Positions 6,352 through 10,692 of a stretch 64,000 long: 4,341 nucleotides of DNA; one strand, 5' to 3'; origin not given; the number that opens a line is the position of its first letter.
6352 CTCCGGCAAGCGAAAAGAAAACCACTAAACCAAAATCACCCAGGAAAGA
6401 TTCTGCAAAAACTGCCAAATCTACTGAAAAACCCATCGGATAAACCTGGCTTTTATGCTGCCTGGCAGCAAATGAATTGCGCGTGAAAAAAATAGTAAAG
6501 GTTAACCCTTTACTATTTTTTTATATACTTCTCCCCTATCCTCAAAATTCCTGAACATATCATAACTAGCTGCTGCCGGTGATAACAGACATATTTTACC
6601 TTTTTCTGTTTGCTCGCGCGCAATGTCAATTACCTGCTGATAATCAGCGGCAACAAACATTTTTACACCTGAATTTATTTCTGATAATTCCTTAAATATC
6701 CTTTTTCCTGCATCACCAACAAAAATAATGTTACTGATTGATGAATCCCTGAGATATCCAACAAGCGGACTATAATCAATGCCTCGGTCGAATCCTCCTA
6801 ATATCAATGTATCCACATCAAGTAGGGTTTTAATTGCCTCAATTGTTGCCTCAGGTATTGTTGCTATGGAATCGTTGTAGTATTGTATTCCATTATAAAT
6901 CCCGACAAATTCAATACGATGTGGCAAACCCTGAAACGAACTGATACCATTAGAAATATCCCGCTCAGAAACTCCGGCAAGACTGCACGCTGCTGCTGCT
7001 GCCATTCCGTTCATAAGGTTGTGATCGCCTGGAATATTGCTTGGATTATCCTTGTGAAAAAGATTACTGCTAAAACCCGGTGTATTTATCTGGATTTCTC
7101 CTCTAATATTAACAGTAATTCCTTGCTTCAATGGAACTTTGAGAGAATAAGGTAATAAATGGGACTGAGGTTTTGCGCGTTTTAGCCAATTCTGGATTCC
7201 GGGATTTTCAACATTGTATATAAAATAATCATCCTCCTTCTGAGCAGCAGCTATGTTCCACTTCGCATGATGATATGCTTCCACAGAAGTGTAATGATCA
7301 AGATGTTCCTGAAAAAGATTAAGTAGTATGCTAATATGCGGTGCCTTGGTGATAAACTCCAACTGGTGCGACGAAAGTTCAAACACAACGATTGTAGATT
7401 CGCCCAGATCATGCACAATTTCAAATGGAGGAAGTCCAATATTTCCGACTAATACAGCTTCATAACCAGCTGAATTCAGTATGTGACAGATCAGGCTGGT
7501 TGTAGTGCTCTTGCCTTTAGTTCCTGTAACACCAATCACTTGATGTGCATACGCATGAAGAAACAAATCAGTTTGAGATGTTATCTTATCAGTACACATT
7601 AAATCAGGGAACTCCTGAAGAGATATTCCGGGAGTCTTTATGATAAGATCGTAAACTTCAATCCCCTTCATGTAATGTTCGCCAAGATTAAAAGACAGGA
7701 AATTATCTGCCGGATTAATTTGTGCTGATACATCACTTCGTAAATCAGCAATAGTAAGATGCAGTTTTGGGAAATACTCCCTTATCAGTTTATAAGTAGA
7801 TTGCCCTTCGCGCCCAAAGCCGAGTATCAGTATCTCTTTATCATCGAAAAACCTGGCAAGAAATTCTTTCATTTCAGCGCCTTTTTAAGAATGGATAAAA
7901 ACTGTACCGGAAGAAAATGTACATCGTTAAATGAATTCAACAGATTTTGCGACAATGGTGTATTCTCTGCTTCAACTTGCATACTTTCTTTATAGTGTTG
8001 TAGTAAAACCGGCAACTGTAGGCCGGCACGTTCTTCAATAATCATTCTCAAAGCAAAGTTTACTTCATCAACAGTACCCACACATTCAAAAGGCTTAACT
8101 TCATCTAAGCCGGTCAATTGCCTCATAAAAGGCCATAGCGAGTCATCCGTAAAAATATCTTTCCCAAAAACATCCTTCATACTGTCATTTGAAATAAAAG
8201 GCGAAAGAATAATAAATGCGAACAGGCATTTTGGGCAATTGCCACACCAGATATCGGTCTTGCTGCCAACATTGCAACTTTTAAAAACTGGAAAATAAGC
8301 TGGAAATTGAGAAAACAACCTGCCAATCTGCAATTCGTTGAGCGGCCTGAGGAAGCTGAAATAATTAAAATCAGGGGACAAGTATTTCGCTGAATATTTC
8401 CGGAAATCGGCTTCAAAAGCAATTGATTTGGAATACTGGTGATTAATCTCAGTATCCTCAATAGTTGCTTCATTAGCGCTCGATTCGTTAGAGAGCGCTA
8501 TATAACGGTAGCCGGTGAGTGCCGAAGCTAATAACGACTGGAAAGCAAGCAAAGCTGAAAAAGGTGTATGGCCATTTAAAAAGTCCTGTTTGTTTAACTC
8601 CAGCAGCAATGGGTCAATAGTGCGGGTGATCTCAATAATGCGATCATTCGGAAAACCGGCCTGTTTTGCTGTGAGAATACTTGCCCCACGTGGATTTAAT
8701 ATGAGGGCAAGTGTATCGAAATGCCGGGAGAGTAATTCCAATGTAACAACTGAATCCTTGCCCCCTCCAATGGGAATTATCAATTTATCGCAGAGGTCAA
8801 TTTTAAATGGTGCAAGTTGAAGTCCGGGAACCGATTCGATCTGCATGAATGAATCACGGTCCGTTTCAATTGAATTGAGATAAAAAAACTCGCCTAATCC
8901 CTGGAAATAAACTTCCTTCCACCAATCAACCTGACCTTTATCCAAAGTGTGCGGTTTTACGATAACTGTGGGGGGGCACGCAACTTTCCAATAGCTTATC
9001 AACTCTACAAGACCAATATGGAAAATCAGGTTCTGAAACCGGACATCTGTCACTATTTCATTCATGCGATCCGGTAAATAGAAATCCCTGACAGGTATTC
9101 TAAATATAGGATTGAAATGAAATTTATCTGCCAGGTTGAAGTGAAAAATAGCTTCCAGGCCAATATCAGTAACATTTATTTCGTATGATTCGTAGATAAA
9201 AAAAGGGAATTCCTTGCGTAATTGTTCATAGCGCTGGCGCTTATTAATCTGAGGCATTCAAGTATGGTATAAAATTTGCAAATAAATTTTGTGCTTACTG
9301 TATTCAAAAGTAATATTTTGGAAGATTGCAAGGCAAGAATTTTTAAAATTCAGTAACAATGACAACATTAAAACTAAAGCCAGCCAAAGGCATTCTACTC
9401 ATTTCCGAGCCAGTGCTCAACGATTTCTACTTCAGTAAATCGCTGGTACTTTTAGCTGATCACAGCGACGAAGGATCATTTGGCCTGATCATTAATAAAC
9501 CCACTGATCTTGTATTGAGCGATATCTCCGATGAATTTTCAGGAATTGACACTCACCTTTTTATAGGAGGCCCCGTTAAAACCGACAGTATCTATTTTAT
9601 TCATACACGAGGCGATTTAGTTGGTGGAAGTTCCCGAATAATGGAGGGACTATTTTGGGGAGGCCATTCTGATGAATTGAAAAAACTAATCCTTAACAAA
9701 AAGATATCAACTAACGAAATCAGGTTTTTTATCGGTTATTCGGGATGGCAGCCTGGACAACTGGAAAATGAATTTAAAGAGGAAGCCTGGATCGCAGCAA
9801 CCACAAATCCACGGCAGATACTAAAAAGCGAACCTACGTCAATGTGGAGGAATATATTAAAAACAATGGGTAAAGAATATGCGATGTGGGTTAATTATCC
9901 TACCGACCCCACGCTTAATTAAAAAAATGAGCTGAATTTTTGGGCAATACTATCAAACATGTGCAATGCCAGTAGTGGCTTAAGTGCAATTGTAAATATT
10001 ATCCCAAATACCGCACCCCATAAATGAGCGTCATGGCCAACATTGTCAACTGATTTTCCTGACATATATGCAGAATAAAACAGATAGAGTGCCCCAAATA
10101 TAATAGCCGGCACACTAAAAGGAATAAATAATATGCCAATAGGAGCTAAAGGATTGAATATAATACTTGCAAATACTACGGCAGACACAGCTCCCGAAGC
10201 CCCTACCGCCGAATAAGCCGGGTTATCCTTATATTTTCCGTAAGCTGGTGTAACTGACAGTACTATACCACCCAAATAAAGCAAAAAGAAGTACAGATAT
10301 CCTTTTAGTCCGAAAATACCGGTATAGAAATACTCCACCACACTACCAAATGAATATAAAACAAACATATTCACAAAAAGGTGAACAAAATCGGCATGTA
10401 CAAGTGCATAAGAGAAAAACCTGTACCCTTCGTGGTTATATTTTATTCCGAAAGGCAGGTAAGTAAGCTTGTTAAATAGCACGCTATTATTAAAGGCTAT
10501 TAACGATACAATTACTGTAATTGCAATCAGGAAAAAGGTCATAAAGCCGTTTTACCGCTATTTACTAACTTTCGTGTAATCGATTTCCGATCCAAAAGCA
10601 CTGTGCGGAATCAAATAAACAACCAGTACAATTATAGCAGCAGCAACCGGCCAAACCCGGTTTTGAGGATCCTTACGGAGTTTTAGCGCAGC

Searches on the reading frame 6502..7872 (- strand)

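Call 59: search_protein_families(library=pfam, proteins=[window:6502-7872:-], max_evalue=0.00001)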
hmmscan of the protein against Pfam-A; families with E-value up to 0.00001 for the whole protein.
window:6502-7872:- (456 aa): 2 families
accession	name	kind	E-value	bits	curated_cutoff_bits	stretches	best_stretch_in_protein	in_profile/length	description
PF08245.18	Mur_ligase_M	-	1.5e-27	97.3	24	1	115-296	1-200/200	Mur ligase middle domain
PF02875.26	Mur_ligase_C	-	3.9e-08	34.6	28.4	1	318-433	1-126/127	Mur ligase, glutamate ligase domain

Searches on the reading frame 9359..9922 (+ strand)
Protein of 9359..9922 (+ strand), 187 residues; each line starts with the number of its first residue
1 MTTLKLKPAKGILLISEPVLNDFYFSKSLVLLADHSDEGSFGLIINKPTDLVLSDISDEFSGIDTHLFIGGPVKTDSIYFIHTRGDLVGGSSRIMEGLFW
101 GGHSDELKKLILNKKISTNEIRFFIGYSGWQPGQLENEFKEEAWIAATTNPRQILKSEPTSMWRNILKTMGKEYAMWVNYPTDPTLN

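Call 59: search_protein_families(library=pfam, proteins=[window:9359-9922:+], max_evalue=0.00001)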
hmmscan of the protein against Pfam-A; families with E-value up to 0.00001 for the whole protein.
window:9359-9922:+ (187 aa): 1 family
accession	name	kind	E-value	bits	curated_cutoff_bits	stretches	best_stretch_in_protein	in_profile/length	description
PF02622.21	DUF179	-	6.7e-43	146.8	27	1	18-171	1-157/157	AlgH-like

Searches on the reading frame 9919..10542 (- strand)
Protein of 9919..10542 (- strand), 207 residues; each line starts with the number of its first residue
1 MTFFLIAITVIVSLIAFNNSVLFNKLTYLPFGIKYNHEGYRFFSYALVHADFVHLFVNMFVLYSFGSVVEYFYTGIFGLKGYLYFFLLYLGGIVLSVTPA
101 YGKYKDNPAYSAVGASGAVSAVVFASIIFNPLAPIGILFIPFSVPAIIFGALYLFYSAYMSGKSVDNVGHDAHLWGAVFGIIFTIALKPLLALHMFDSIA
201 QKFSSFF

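Call 59: search_protein_families(library=pfam, proteins=[window:9919-10542:-], max_evalue=0.00001)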
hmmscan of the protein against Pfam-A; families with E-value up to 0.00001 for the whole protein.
window:9919-10542:- (207 aa): 1 family
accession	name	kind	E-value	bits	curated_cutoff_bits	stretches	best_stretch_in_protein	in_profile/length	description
PF01694.28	Rhomboid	-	1e-19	71.6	22.6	1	37-187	2-140/143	Rhomboid domain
